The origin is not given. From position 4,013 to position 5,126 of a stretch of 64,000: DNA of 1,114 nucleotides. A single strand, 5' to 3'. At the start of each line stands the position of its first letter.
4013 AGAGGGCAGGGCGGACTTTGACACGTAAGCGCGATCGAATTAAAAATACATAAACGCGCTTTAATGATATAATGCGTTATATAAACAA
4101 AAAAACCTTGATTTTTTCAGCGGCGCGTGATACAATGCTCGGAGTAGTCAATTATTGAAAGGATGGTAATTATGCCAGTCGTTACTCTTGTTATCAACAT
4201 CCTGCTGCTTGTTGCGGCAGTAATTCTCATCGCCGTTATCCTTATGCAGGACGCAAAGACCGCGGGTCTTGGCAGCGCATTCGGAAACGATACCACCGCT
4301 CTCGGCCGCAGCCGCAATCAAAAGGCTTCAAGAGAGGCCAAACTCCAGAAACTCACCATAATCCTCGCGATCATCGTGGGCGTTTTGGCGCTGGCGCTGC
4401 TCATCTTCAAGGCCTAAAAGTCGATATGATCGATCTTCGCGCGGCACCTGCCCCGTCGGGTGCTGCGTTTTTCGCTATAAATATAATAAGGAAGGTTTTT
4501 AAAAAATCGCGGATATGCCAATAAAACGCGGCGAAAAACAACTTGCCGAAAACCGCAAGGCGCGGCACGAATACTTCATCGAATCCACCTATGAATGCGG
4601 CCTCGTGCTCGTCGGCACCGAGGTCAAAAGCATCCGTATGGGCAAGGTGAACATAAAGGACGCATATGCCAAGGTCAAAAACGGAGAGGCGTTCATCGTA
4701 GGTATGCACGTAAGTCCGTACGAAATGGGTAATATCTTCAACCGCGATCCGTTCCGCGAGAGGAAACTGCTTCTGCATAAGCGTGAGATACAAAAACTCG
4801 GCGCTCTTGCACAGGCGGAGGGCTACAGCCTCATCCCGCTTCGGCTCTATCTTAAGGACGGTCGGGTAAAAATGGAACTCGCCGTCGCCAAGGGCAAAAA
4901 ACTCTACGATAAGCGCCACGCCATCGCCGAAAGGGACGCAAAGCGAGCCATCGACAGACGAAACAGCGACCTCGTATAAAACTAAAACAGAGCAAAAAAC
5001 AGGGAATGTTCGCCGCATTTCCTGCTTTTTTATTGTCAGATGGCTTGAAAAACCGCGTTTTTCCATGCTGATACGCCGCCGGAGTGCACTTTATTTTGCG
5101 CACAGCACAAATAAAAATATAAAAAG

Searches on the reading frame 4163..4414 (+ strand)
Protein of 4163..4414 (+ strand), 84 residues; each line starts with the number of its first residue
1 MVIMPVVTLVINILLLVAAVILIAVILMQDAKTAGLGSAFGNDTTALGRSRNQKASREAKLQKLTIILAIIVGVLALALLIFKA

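Call 77: search_protein_families(library=pfam, proteins=[window:4163-4414:+], max_evalue=0.0001)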
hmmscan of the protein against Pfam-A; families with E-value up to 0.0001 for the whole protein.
window:4163-4414:+ (84 aa): 1 family
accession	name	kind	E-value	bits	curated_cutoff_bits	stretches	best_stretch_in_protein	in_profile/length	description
PF03840.19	SecG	-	2.5e-15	56.8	29.2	1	10-81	1-69/70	Preprotein translocase SecG subunit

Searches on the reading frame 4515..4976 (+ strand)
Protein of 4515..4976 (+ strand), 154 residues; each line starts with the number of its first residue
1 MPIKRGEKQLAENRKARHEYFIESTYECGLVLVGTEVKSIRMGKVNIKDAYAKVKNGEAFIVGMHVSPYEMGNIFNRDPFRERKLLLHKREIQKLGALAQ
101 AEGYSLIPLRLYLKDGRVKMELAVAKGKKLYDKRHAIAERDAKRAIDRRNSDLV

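Call 77: search_protein_families(library=pfam, proteins=[window:4515-4976:+], max_evalue=0.0001)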
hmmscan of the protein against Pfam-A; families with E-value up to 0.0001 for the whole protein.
window:4515-4976:+ (154 aa): 1 family
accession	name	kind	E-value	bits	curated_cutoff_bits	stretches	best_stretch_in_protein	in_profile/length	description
PF01668.23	SmpB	-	1.6e-61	206.9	27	1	11-149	2-140/143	SmpB protein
